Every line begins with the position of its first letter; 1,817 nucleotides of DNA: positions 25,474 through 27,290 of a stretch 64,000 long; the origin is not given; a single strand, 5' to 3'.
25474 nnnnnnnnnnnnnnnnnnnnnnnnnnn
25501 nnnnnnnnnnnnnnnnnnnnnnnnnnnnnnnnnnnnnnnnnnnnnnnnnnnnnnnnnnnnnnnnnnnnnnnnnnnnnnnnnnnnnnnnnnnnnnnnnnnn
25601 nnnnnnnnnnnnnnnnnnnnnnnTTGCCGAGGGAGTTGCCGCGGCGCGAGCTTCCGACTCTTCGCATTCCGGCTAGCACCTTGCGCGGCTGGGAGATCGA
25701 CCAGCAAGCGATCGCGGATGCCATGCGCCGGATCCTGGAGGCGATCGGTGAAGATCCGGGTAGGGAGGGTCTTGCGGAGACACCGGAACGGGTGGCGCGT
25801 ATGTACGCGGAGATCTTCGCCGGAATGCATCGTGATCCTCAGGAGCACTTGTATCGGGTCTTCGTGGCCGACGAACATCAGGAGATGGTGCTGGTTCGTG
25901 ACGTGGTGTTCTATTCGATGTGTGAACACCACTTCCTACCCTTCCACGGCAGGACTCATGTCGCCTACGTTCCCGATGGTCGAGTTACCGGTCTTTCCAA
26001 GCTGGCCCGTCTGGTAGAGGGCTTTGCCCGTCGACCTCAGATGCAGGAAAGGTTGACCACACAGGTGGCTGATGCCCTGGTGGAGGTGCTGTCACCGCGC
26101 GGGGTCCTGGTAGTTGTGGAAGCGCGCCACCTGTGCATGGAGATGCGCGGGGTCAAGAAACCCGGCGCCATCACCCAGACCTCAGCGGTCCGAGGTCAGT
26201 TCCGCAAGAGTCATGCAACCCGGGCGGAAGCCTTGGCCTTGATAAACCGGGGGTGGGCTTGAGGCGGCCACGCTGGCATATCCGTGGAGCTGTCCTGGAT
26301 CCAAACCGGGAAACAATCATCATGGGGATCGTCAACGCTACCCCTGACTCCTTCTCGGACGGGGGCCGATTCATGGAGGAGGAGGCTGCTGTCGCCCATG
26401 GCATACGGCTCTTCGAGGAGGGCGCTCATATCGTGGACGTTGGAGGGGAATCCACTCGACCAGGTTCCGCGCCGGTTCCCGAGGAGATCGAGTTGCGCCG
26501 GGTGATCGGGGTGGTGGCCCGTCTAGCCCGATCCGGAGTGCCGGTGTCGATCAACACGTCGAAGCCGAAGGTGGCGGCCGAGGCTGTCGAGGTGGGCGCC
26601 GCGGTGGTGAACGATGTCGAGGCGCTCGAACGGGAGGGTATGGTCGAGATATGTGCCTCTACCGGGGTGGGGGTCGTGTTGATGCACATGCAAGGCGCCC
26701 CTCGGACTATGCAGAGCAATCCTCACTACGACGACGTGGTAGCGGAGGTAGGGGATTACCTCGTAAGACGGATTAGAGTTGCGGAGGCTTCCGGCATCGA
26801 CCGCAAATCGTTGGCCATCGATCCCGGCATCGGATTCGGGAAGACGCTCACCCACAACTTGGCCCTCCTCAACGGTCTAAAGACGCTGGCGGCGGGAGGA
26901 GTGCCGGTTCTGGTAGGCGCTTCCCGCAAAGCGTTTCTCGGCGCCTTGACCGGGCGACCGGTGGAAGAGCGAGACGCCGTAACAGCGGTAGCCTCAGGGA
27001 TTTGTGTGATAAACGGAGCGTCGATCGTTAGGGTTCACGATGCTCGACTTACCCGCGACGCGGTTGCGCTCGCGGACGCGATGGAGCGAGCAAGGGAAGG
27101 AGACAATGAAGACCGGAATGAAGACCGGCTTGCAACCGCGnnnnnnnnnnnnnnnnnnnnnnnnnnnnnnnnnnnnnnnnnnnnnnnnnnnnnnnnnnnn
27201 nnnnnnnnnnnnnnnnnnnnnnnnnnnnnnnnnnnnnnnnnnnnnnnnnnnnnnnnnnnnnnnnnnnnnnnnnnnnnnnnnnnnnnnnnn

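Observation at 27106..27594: Phosphatase-fold protein without the catalytic Cys/Arg loop embedded between folP and folB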

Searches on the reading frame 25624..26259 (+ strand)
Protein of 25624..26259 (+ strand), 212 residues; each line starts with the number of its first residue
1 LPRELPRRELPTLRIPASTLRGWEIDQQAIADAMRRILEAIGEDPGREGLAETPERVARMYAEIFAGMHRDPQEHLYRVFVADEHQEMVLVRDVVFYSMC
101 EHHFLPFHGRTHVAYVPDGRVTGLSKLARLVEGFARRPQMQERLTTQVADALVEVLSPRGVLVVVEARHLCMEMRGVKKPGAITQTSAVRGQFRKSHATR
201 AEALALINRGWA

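Call 3: search_protein_families(library=pfam, proteins=[window:25624-26259:+], max_evalue=1)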
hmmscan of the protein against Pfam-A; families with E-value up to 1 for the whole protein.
window:25624-26259:+ (212 aa): 4 families
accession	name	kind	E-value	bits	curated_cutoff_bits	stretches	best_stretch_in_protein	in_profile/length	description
PF01227.27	GTP_cyclohydroI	-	1.6e-76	256.1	27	1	31-207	2-178/179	GTP cyclohydrolase I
PF14489.11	QueF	-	0.00012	22.7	27.3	1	109-163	4-58/81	QueF-like protein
PF01470.22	Peptidase_C15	-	0.053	14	22.7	1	13-59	39-83/204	Pyroglutamyl peptidase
PF23910.1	DUF7252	-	0.16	12.3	27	1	112-160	64-106/117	Domain of unknown function (DUF7252)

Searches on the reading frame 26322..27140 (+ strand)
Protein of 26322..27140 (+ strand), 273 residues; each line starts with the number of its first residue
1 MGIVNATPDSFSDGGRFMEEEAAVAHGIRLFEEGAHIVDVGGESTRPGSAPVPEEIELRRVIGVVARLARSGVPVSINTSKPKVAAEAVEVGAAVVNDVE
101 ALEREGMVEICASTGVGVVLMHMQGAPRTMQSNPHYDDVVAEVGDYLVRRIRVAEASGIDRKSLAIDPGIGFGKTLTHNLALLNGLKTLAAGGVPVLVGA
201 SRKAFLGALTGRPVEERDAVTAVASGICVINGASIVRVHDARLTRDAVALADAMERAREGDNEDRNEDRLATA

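Call 3: search_protein_families(library=pfam, proteins=[window:26322-27140:+], max_evalue=1)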
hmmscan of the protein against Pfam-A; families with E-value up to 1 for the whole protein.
window:26322-27140:+ (273 aa): 2 families
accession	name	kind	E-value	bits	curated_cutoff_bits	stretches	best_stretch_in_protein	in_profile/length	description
PF00809.28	Pterin_bind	-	1.4e-79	267.7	25.5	1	1-239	1-244/244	Pterin binding enzyme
PF19823.4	DUF6305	-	0.026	14.6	25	1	105-148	72-115/154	Domain of unknown function (DUF6305)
